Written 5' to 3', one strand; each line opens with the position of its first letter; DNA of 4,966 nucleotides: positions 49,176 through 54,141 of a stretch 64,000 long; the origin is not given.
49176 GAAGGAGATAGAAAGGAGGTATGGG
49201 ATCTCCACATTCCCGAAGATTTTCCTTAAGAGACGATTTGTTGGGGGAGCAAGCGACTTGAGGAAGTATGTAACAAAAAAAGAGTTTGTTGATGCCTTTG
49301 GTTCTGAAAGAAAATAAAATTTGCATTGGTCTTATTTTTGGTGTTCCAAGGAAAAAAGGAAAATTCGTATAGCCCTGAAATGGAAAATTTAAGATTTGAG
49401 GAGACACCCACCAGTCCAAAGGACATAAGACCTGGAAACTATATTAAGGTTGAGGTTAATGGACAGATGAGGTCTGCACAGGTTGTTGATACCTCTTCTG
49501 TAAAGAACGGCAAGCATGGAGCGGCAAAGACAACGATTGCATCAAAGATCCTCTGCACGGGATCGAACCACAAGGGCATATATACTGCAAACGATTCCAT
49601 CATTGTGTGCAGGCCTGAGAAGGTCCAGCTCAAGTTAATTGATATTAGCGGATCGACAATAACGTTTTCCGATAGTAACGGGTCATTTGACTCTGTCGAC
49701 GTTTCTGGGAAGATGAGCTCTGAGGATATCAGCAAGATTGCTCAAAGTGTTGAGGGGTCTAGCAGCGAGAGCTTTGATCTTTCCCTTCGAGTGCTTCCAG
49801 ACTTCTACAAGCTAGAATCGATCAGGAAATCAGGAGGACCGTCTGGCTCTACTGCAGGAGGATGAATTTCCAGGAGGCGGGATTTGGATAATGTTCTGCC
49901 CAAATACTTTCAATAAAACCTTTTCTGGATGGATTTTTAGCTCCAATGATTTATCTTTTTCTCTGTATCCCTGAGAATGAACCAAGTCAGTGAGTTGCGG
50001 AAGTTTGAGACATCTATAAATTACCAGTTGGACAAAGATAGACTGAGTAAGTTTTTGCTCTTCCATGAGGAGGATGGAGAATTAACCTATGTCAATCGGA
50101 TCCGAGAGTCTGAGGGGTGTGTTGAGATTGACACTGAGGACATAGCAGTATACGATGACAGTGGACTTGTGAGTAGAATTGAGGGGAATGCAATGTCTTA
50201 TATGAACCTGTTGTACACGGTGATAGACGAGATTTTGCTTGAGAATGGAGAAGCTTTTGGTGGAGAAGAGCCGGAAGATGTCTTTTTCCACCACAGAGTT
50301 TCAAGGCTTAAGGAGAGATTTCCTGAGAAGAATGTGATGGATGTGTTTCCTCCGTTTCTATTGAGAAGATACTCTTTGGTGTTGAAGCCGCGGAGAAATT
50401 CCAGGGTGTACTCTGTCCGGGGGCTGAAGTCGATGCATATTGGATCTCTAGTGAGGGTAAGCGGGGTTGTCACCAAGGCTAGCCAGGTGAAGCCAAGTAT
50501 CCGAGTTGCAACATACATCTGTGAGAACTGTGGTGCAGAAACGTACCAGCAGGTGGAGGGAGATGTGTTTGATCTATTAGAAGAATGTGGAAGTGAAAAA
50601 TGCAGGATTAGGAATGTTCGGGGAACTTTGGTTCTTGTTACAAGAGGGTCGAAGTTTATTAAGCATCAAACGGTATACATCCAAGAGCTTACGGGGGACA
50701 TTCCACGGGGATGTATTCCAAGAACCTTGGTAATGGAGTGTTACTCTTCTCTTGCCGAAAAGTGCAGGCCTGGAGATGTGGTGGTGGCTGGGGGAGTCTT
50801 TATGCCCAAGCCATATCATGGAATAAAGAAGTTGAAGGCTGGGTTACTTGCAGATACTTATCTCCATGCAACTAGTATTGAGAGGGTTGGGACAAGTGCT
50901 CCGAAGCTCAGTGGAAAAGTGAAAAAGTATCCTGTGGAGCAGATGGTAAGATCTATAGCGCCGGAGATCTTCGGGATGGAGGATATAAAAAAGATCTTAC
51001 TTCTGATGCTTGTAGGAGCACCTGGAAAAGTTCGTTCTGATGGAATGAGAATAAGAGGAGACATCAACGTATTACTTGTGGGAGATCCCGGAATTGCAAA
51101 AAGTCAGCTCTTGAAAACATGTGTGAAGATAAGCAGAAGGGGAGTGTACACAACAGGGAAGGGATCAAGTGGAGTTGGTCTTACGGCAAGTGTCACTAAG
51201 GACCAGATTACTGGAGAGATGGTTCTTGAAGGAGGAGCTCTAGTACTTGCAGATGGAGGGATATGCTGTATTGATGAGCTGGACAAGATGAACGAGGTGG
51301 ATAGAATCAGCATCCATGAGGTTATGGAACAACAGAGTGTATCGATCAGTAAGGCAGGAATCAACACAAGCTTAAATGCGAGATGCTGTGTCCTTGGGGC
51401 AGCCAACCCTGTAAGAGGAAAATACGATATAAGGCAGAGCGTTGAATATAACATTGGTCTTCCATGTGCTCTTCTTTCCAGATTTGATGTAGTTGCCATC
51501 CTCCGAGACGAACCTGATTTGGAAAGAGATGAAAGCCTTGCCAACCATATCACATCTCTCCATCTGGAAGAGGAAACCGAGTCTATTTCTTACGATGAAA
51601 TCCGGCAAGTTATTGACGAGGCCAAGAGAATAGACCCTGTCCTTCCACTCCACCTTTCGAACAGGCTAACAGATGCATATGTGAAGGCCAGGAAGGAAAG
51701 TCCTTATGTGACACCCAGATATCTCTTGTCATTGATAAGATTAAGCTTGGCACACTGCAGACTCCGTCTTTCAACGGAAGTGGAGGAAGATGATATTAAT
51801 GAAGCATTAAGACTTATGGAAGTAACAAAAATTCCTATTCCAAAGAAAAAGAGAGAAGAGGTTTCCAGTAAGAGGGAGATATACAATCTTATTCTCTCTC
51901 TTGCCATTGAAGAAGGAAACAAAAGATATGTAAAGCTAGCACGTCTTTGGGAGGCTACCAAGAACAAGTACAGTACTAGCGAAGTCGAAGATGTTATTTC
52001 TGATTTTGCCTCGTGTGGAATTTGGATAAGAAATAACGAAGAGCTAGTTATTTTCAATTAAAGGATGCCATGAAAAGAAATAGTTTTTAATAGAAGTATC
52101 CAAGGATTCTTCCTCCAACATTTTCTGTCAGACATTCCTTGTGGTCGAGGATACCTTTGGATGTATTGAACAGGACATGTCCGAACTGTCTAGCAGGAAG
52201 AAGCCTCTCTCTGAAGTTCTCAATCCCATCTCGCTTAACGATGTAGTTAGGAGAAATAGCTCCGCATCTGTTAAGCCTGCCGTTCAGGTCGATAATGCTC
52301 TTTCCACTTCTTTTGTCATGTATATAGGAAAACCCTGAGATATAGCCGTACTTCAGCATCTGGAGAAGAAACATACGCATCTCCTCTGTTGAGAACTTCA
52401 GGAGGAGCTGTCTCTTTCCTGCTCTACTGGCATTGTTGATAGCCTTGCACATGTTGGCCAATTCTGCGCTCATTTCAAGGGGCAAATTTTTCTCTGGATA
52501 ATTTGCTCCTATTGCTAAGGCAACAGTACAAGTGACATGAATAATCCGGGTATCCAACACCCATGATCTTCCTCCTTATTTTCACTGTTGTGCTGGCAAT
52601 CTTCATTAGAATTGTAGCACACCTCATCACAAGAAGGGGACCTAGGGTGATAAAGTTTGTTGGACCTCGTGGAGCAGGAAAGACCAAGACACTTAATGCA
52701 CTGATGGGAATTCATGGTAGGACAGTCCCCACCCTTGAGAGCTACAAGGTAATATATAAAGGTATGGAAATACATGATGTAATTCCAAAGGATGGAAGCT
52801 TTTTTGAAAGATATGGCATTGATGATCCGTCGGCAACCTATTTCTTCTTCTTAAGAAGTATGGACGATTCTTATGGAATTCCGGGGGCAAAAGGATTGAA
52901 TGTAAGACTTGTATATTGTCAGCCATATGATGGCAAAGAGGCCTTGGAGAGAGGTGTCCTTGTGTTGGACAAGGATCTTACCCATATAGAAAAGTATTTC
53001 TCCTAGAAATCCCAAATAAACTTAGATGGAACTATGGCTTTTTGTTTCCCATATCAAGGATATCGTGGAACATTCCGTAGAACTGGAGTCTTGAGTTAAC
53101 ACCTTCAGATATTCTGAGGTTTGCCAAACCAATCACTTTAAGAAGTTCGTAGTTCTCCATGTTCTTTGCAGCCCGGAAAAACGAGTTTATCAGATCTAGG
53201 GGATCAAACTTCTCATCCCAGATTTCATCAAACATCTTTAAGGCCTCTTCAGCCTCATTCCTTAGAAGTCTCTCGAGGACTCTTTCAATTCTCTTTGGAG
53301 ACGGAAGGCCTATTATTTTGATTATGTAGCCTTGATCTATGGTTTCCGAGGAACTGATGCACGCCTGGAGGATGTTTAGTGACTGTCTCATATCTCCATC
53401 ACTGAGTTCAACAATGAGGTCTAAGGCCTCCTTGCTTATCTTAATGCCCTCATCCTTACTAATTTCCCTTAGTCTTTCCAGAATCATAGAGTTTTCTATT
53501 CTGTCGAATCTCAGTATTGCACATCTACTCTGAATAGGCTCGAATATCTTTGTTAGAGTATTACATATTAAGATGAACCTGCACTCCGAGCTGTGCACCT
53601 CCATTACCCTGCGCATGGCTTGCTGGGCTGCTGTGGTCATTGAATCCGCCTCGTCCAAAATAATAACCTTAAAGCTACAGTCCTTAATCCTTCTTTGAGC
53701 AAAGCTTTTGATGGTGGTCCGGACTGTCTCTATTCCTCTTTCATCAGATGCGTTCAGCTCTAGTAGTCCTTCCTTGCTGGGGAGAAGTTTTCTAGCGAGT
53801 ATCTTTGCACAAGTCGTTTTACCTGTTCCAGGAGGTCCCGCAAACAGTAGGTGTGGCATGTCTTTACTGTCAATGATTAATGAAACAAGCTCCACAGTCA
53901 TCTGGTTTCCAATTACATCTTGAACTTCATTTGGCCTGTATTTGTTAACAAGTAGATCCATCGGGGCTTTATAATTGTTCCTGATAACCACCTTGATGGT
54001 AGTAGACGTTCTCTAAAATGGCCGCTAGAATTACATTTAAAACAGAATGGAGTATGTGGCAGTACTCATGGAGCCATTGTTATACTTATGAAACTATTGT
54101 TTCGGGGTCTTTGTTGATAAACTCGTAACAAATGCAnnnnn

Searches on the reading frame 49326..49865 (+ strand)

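Call 36: search_protein_families(library=pfam, proteins=[window:49326-49865:+], max_evalue=0.001)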
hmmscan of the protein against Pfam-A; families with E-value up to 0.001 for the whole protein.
window:49326-49865:+ (179 aa): 1 family
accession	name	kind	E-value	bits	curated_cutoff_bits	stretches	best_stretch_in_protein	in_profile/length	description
PF21485.3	IF5A-like_N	-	1e-05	25.7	27.1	1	28-82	5-55/63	Translation initiation factor 5A-like, N-terminal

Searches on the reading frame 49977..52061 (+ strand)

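Call 36: search_protein_families(library=pfam, proteins=[window:49977-52061:+], max_evalue=0.001)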
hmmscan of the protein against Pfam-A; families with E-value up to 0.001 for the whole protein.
window:49977-52061:+ (694 aa): 5 families
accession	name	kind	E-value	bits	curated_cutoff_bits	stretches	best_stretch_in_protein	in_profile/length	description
PF00493.29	MCM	-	1.4e-92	309.3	23.3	1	318-529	13-224/224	MCM P-loop domain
PF17207.9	MCM_OB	-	8.4e-29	100.3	24.8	1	147-277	2-124/126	MCM OB domain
PF17855.7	MCM_lid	-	5.5e-17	62.5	27.4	1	541-616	2-85/87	MCM AAA-lid domain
PF07728.20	AAA_5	-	4.8e-07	30.3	22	1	364-480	1-125/139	AAA domain (dynein-related subfamily)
PF01078.27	Mg_chelatase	-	1e-06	28.8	20.3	1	411-482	91-162/207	Magnesium chelatase, subunit ChlI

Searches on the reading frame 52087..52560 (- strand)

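Call 36: search_protein_families(library=pfam, proteins=[window:52087-52560:-], max_evalue=0.001)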
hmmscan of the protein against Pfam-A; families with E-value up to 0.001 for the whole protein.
window:52087-52560:- (157 aa): 1 family
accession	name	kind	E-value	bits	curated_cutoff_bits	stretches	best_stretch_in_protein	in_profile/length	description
PF00410.24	Ribosomal_S8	-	2.6e-14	53.7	24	1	34-157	3-126/126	Ribosomal protein S8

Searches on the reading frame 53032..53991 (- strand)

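Call 36: search_protein_families(library=pfam, proteins=[window:53032-53991:-], max_evalue=0.001)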
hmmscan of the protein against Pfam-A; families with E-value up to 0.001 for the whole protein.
window:53032-53991:- (319 aa): 24 families
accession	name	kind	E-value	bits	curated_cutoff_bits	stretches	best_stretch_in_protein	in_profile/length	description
PF00004.35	AAA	-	1.5e-16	61.5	21.2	1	48-159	1-125/131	ATPase family associated with various cellular activities (AAA)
PF13177.12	DNA_pol3_delta2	-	4.7e-13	49.9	27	1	84-165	80-160/161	DNA polymerase III, delta subunit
PF08542.16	Rep_fac_C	-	1.9e-11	44.6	23.6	1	230-307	1-85/88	Replication factor C C-terminal domain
PF25361.1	AAA_lid_RFC1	-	2.4e-10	40.1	34.9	1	169-219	3-53/59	RFC1-like, AAA+ ATPase lid domain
PF20720.3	nSTAND3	-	2.8e-08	34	27.2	1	47-187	19-150/155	Novel STAND NTPase 3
PF21960.2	RCF1-5-like_lid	-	5.2e-08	33.2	27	1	173-211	2-41/43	RCF1/5-like, AAA+ ATPase lid domain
PF16193.11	AAA_assoc_2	-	1.1e-07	32.4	34.3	1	181-220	3-42/81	AAA C-terminal domain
PF13479.12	AAA_24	-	2.5e-07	31.2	27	1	48-132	5-90/195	AAA domain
PF13401.12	AAA_22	-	2.6e-07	31.4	27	0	47-99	7-59/130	AAA domain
PF05496.18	RuvB_N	-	1.6e-06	28.4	27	1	19-69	2-57/159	Holliday junction DNA helicase RuvB P-loop domain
PF13173.12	AAA_14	-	3.4e-06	27.5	27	1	48-141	5-95/129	AAA domain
PF01443.25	Viral_helicase1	-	6.6e-06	26.5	21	1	50-119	3-72/228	Viral superfamily 1 RNA helicase core domain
PF03215.21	Rad17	-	2.1e-05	25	23.8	1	12-73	7-73/186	Rad17 P-loop domain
PF01078.27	Mg_chelatase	-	5.1e-05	23.2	20.3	1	24-87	3-63/207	Magnesium chelatase, subunit ChlI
PF13191.12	AAA_16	-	9.3e-05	23.4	32.6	0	44-72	23-51/167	AAA ATPase domain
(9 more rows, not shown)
